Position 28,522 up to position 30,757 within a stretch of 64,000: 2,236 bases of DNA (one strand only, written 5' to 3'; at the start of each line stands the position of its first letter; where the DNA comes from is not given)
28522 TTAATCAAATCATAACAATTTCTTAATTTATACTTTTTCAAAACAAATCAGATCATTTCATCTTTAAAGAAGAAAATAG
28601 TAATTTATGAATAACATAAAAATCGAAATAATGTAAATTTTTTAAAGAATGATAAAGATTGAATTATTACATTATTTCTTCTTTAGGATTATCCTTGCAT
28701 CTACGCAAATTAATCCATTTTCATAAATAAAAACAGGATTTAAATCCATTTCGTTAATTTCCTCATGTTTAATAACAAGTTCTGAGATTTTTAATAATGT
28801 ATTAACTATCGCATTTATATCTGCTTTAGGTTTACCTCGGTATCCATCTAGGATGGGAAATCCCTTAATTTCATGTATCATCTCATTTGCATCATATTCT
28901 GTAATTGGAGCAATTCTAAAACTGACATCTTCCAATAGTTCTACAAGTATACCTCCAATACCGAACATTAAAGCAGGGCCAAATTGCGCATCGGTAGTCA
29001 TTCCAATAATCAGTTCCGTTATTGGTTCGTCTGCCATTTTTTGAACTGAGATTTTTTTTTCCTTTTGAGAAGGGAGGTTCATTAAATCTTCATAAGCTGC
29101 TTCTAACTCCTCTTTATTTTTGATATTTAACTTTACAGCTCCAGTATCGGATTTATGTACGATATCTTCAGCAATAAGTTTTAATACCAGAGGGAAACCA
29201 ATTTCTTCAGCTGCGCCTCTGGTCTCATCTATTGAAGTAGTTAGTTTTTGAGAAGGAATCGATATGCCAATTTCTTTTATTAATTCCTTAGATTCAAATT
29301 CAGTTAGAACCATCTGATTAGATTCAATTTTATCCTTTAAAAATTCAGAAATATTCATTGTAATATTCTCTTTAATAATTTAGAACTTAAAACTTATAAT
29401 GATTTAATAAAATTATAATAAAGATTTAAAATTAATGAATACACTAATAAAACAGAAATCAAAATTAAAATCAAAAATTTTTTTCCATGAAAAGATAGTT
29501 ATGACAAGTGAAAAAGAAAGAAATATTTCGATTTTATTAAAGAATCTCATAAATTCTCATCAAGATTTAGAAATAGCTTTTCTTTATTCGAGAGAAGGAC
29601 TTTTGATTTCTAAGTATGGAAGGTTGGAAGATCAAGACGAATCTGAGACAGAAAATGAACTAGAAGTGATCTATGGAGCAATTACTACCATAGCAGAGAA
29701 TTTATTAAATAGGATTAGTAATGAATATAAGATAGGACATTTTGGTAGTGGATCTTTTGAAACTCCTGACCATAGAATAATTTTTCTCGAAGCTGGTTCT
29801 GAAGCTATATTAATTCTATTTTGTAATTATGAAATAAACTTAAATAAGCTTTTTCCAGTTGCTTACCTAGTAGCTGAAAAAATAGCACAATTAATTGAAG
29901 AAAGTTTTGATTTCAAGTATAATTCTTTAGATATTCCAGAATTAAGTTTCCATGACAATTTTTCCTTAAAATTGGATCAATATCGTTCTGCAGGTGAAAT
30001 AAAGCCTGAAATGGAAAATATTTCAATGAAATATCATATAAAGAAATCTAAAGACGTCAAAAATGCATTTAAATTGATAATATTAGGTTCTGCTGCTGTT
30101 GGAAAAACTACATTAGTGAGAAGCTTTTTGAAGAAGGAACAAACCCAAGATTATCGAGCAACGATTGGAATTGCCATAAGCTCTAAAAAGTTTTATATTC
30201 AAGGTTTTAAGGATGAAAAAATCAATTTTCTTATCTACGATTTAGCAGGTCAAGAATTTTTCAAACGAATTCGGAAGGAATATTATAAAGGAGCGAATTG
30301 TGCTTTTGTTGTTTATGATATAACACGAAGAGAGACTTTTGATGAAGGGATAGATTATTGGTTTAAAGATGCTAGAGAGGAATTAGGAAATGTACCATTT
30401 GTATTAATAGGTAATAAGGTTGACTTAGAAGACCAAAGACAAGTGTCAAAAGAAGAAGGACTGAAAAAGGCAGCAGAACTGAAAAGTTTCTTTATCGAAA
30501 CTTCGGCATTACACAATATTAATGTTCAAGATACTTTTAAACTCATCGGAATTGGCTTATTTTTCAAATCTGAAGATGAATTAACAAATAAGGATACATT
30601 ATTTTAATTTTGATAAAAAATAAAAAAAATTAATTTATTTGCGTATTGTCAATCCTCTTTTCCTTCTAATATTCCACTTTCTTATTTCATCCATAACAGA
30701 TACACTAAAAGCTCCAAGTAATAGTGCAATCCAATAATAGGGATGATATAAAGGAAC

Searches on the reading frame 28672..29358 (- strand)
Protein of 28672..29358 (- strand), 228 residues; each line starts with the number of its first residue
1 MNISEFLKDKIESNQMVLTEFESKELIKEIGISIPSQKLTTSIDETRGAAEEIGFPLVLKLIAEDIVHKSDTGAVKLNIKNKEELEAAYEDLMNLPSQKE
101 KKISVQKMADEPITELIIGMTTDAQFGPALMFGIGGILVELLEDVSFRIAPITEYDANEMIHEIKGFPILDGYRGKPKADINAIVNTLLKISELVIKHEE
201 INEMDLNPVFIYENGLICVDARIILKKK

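Call 60: search_protein_families(library=pfam, proteins=[window:28672-29358:-], max_evalue=0.001)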
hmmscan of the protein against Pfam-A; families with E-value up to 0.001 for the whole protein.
window:28672-29358:- (228 aa): 1 family
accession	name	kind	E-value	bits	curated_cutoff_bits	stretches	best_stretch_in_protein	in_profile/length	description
PF13549.11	ATP-grasp_5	-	1.5e-73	247.3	27.6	1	12-225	4-221/221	ATP-grasp domain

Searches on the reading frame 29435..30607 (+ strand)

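Call 60: search_protein_families(library=pfam, proteins=[window:29435-30607:+], max_evalue=0.001)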
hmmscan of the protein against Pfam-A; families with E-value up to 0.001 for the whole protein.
window:29435-30607:+ (390 aa): 4 families
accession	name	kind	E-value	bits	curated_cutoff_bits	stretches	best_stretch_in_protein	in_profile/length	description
PF00071.28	Ras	-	1.9e-44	151.6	21.6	1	213-370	1-155/162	Ras family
PF08477.19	Roc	-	5.4e-28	98.1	27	1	213-330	1-119/119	Ras of Complex, Roc, domain of DAPkinase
PF00025.27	Arf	-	3.8e-14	53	22.3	1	202-366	5-165/174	ADP-ribosylation factor family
PF00009.33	GTP_EFTU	-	5.3e-05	23.3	26.5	0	213-368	5-179/188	Elongation factor Tu GTP binding domain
